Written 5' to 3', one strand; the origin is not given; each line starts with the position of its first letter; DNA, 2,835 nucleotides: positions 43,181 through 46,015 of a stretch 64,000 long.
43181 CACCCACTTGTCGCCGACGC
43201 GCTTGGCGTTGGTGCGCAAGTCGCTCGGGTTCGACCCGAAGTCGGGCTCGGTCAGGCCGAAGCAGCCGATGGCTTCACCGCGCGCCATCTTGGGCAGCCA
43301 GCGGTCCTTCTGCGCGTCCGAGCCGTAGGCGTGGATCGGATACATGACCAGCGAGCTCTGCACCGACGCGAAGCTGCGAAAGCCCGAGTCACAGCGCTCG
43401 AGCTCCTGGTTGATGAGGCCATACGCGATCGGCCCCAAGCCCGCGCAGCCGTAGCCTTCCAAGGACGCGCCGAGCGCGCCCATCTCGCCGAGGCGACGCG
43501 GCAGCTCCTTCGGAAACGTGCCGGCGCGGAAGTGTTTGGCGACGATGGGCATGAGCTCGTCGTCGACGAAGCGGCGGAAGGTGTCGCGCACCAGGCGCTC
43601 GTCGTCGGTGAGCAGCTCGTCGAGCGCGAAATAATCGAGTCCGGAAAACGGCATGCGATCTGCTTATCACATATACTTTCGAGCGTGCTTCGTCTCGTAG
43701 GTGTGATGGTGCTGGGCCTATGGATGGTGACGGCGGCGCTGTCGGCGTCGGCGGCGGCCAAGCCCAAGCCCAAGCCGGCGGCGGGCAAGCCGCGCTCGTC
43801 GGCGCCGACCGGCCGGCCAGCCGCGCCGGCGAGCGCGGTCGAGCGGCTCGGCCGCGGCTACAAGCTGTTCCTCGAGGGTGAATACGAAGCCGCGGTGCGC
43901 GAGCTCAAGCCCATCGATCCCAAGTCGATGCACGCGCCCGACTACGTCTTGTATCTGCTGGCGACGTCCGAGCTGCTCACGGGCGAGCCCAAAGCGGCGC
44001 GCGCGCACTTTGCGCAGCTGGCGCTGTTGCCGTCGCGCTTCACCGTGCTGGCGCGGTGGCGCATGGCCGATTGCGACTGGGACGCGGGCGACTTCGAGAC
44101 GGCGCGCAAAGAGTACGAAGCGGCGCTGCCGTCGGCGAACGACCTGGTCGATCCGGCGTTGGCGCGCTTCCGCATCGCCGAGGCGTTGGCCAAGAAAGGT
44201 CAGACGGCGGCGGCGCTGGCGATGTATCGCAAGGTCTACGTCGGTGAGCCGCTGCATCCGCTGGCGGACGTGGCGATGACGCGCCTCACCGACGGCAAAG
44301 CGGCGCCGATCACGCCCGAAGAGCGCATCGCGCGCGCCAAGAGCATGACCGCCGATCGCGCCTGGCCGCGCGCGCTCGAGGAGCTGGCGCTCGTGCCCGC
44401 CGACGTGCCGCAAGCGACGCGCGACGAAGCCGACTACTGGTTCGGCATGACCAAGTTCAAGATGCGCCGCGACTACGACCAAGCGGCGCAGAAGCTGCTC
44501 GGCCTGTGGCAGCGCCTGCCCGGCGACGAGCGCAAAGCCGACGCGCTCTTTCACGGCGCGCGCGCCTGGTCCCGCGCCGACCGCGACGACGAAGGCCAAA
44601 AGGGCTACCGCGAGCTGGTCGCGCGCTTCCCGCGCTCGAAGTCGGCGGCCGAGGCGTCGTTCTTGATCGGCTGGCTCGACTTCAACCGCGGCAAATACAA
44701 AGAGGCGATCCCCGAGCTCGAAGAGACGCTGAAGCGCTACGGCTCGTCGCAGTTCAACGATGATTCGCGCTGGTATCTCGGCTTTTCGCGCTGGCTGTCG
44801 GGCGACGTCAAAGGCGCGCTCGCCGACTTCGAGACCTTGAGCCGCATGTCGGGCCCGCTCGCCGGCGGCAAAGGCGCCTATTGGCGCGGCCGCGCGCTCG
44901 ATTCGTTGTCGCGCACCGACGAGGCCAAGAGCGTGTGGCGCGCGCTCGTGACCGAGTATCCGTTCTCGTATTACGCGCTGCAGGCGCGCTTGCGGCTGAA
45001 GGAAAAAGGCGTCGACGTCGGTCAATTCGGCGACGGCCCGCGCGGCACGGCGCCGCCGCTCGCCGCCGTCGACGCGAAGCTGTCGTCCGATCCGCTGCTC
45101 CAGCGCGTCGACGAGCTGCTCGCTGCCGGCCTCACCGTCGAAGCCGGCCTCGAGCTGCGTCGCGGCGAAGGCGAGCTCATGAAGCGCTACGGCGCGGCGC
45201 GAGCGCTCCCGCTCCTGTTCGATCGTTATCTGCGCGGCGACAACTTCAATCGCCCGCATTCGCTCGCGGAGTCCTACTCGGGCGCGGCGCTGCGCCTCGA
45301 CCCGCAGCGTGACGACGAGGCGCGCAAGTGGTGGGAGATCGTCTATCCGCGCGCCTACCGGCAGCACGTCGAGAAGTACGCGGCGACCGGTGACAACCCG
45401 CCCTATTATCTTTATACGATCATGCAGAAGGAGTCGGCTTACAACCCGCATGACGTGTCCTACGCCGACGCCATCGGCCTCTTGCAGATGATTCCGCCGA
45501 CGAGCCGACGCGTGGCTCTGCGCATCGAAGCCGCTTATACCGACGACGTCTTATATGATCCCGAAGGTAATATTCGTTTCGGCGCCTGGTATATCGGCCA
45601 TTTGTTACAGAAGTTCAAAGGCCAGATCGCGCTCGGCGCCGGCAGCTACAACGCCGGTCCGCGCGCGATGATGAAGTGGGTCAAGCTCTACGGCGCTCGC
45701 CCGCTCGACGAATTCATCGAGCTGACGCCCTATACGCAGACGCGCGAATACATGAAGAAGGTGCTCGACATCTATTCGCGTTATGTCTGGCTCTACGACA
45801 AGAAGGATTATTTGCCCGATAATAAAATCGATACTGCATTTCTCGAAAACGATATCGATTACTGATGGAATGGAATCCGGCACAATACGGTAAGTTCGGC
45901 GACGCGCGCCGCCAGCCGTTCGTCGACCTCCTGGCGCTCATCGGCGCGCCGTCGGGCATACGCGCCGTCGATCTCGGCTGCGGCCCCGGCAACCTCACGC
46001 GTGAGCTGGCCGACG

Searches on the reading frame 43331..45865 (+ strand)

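Call 8: search_protein_families(library=pfam, proteins=[window:43331-45865:+])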
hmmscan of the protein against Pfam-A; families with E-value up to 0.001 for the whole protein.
window:43331-45865:+ (844 aa): 9 families
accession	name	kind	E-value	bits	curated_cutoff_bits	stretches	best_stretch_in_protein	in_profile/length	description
PF01464.25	SLT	-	1.9e-24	85.9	21.3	1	681-791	4-112/117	Transglycosylase SLT domain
PF13174.12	TPR_6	-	1.3e-17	63.6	26.3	0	517-546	4-33/33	Tetratricopeptide repeat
PF13424.12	TPR_12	-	9.1e-10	39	30.1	1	241-303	5-72/77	Tetratricopeptide repeat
PF13432.12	TPR_16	-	1.2e-08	35.7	32.7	1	249-303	7-58/65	Tetratricopeptide repeat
PF07719.23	TPR_2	-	4.3e-08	33.1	27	0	440-469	1-30/34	Tetratricopeptide repeat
PF09976.15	TPR_21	-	3.4e-07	30.6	25.5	0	237-298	74-135/193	Tetratricopeptide repeat-like domain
PF14559.12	TPR_19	-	1.1e-05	26.1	25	0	218-278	5-62/68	Tetratricopeptide repeat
PF13181.12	TPR_8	-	0.0001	22.6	25.7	0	278-302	3-27/34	Tetratricopeptide repeat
PF13525.12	YfiO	-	0.00031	21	25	0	451-501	16-66/203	Outer membrane lipoprotein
